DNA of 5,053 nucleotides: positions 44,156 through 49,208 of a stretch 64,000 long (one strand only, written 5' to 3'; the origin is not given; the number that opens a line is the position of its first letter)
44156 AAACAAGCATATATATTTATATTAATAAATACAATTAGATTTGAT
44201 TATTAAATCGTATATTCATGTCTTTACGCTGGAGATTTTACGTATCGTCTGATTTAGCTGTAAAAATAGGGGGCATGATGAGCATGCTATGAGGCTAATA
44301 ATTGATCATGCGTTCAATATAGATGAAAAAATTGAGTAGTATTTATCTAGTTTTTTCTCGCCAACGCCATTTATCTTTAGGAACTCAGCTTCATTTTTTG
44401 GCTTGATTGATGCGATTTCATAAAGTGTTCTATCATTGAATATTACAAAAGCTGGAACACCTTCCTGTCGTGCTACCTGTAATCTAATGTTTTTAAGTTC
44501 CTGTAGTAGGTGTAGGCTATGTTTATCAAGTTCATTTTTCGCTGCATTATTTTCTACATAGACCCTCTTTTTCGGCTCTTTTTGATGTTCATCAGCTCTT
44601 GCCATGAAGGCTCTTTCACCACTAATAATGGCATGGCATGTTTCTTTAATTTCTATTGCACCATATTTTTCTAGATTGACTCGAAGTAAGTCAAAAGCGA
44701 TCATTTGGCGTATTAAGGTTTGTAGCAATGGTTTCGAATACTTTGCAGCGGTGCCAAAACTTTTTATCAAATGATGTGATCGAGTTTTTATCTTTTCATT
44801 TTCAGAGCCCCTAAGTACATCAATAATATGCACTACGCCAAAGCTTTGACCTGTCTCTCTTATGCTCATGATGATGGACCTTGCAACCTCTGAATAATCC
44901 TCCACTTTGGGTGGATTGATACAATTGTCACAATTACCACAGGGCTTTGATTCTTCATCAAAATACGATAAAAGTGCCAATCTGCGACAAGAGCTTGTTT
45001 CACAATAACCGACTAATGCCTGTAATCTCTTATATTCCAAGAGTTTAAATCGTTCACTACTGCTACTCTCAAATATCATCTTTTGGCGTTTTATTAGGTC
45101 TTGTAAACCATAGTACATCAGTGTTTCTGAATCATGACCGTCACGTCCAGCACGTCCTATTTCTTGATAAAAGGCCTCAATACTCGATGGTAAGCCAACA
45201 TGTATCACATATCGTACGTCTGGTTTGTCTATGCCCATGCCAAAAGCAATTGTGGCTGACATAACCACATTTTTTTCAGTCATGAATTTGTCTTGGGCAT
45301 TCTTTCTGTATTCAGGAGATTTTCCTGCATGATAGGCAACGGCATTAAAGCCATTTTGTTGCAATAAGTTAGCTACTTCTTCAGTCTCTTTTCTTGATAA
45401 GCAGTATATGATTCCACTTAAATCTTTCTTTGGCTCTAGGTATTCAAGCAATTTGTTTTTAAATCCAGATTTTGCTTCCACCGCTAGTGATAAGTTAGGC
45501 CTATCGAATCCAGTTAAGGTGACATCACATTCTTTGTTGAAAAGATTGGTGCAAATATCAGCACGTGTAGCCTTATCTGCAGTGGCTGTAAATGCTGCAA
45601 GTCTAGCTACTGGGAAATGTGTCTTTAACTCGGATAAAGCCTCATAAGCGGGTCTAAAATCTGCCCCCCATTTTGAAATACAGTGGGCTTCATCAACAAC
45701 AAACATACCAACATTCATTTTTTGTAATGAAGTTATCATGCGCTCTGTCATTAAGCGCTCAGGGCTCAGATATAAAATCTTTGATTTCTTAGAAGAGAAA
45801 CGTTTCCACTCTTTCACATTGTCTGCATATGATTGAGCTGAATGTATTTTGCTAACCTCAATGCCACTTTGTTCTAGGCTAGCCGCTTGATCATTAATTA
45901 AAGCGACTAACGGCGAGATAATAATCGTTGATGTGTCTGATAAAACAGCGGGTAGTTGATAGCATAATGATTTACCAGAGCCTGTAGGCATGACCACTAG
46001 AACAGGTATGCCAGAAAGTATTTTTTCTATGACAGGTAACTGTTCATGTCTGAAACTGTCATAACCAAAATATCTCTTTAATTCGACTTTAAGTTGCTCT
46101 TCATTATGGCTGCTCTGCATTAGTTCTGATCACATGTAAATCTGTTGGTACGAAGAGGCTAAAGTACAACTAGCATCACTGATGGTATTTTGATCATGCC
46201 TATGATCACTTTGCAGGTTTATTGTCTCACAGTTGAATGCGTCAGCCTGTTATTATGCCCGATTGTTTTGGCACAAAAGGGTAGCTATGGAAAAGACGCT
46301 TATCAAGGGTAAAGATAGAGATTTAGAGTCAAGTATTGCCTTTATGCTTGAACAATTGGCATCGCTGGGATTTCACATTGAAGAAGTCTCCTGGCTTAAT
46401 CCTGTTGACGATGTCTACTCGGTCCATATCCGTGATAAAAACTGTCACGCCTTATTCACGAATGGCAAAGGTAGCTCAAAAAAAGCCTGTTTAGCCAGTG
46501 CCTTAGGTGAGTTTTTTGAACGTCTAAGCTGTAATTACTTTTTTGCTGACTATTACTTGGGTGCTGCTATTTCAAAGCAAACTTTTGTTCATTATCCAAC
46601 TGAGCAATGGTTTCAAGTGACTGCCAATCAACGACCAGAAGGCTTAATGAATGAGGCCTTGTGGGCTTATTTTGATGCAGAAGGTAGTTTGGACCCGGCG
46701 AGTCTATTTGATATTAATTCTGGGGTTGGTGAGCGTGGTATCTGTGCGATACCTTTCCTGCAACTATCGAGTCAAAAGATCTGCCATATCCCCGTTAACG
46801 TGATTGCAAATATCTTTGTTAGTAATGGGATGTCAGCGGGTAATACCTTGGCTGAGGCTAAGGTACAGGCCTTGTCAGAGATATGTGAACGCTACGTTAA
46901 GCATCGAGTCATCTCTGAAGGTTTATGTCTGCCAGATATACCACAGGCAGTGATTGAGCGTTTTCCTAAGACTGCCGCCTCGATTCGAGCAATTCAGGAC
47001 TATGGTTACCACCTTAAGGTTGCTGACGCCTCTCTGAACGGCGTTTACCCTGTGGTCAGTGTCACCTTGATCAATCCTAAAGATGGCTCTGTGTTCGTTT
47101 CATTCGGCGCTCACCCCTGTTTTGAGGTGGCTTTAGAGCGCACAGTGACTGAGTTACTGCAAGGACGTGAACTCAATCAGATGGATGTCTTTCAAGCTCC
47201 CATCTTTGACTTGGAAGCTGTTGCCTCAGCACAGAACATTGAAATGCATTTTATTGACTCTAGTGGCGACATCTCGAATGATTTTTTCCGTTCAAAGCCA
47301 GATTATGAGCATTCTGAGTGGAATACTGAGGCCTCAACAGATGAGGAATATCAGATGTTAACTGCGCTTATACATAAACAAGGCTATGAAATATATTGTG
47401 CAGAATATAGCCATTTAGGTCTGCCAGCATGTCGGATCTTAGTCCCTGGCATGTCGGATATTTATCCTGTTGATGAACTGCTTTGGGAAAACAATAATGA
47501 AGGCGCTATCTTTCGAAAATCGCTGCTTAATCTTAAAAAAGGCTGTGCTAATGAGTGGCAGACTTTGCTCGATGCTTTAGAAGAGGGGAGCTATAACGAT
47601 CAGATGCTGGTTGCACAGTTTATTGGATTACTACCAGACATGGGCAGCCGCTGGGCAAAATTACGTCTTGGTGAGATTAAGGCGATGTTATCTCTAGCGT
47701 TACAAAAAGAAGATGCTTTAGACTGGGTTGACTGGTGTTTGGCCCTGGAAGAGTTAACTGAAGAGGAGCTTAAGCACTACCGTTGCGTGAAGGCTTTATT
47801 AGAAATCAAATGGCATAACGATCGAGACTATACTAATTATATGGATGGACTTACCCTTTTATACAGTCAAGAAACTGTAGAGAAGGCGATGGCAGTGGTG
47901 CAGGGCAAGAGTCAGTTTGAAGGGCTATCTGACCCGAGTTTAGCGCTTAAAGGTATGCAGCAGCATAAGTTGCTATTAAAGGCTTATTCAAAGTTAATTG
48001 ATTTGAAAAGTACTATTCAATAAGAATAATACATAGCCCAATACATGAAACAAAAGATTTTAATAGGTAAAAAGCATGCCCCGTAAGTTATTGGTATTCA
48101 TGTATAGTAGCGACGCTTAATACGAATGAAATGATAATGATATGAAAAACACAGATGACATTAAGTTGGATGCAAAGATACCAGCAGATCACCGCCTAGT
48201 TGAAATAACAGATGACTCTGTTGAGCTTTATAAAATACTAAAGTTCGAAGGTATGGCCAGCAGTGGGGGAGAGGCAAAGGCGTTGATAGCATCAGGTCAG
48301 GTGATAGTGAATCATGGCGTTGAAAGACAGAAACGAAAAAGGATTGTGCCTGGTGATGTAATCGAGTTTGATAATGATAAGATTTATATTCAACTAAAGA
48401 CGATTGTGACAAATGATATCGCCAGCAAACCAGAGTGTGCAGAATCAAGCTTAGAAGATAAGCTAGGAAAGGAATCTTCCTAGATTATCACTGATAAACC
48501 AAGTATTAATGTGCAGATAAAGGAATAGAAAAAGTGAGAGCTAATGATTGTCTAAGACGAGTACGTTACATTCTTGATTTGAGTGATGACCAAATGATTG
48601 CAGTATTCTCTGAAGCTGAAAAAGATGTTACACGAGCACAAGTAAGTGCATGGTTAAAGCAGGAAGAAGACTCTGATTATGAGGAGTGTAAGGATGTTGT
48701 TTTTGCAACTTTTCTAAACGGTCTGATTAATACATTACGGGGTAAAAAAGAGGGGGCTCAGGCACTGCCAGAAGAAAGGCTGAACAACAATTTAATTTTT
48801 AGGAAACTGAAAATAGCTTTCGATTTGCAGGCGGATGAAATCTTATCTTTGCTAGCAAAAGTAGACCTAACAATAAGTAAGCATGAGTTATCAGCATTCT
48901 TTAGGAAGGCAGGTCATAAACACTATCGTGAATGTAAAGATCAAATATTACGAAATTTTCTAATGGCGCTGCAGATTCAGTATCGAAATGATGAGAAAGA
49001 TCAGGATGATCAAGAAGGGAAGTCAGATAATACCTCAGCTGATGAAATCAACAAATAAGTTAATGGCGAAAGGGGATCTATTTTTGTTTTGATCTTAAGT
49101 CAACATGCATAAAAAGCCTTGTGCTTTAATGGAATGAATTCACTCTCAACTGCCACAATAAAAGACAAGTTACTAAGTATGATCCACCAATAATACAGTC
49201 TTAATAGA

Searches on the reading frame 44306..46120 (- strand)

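Call 10: search_protein_families(library=pfam, proteins=[window:44306-46120:-], max_evalue=0.0001)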
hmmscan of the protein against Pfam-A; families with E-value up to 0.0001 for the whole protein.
window:44306-46120:- (604 aa): 6 families
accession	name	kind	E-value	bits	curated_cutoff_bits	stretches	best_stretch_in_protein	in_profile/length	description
PF00270.35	DEAD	-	4.3e-28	98.6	26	1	27-183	4-162/167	DEAD/DEAH box helicase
PF09382.16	RQC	-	2.6e-24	85.7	23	1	403-514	1-112/114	RQC domain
PF00271.37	Helicase_C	-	6e-23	81.6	23.5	1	223-328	5-110/110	Helicase conserved C-terminal domain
PF16124.10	RecQ_Zn_bind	-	5.5e-19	69.1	25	1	340-400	2-65/66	RecQ zinc-binding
PF00570.28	HRDC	-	7.1e-19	68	23.8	1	536-599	2-65/68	HRDC domain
PF04851.21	ResIII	-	1.2e-08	35.5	22.5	1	24-181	5-162/164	Type III restriction enzyme, res subunit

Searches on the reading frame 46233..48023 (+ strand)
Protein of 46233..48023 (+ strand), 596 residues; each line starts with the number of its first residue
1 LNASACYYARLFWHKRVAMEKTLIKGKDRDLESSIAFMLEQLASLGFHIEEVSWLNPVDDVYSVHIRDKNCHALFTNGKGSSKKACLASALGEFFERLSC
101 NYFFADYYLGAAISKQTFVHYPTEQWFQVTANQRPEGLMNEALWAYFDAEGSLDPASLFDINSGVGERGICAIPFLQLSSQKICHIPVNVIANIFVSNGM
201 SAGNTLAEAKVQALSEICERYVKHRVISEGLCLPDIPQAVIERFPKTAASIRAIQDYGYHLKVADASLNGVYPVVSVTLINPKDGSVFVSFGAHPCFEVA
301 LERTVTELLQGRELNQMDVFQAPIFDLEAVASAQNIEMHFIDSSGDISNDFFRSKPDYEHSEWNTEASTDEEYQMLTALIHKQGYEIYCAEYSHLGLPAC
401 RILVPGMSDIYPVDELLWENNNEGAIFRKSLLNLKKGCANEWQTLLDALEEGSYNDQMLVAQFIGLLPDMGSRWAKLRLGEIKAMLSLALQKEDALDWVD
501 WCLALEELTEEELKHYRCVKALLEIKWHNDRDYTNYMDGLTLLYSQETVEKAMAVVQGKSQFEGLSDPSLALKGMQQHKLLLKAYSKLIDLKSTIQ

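Call 10: search_protein_families(library=pfam, proteins=[window:46233-48023:+], max_evalue=0.0001)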
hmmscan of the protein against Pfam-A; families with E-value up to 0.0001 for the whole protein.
window:46233-48023:+ (596 aa): 2 families
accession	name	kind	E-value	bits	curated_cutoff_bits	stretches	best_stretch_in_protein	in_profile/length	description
PF02624.21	YcaO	-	3.8e-63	214.2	25.7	1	77-408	1-325/325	YcaO cyclodehydratase, ATP-ad Mg2+-binding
PF18381.7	YcaO_C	-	6e-46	156.9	26.1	1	424-592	1-170/172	YcaO cyclodehydratase C-terminal domain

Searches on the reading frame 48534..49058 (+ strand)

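Call 60: search_protein_families(library=pfam, proteins=[window:48534-49058:+], max_evalue=0.001)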
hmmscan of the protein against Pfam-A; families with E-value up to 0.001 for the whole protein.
window:48534-49058:+ (174 aa): 2 families
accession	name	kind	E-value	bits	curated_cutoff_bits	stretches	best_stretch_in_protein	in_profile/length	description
PF07308.18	DUF1456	-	6.1e-52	174.2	27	2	85-151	1-67/68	Protein of unknown function (DUF1456)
PF21016.3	RlmN_N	-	0.00074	19.7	24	0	13-55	3-46/60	Ribosomal RNA large subunit methyltransferase N-terminal domain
